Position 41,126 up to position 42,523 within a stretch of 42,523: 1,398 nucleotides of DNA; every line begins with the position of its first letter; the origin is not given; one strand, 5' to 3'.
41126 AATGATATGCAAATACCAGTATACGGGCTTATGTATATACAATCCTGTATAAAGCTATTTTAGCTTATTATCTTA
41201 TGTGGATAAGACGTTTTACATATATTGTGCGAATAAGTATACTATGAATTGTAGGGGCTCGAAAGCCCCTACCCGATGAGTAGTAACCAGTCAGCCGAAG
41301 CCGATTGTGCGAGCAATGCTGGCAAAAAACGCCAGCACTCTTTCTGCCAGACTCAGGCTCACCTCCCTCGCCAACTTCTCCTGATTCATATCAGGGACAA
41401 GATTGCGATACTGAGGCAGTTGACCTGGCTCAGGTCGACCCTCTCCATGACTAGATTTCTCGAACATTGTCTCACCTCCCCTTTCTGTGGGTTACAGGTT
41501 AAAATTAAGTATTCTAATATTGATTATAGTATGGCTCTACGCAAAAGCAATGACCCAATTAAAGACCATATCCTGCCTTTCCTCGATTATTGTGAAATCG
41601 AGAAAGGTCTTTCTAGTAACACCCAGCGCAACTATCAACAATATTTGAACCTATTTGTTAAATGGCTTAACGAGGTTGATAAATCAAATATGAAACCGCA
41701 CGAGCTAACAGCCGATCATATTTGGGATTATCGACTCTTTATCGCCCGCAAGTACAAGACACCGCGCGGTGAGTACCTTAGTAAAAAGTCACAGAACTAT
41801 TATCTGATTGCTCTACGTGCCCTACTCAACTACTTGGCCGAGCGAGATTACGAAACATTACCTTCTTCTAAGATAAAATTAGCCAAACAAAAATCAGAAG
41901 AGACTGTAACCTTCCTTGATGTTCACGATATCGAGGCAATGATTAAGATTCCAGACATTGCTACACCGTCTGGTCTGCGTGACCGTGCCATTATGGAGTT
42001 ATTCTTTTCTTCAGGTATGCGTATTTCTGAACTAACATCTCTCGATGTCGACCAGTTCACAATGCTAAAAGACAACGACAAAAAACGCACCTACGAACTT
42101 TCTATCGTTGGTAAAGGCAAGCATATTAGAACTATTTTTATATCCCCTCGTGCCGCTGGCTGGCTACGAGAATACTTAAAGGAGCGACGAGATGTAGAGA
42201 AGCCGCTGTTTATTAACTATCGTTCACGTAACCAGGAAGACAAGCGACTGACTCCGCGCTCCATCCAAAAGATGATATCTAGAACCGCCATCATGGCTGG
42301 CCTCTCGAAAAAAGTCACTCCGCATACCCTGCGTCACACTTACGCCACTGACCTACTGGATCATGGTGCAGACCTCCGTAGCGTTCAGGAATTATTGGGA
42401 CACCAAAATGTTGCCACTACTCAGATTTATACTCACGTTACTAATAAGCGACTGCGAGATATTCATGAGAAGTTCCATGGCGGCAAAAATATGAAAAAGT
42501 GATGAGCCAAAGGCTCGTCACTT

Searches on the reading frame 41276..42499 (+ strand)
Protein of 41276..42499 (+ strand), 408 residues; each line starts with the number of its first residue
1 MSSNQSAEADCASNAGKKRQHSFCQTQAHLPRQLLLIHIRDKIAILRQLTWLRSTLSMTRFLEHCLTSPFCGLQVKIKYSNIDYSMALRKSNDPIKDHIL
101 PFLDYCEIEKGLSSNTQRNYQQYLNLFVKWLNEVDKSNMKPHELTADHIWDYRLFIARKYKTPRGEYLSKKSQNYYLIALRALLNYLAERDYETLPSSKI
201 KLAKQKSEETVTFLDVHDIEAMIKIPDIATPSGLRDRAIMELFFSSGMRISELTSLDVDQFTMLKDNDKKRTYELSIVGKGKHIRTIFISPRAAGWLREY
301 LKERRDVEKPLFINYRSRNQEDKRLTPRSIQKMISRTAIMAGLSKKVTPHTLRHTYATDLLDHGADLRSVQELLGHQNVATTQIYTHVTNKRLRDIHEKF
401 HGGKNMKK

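Call 85: search_protein_families(library=pfam, proteins=[window:41276-42499:+], max_evalue=0.0001)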
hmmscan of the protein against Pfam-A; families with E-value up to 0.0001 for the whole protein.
window:41276-42499:+ (408 aa): 4 families
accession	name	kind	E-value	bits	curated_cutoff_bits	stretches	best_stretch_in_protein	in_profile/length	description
PF00589.27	Phage_integrase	-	3.9e-40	137.9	27.1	1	213-391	2-171/172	Phage integrase family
PF02899.23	Phage_int_SAM_1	-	1.5e-10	41.6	22.3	1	102-190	4-82/83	Phage integrase, N-terminal SAM-like domain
PF13495.12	Phage_int_SAM_4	-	2e-07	31.8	27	1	102-193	5-84/85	Phage integrase, N-terminal SAM-like domain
PF13102.12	Phage_int_SAM_5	-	5.2e-06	27.2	22.3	1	105-192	9-87/98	Phage integrase SAM-like domain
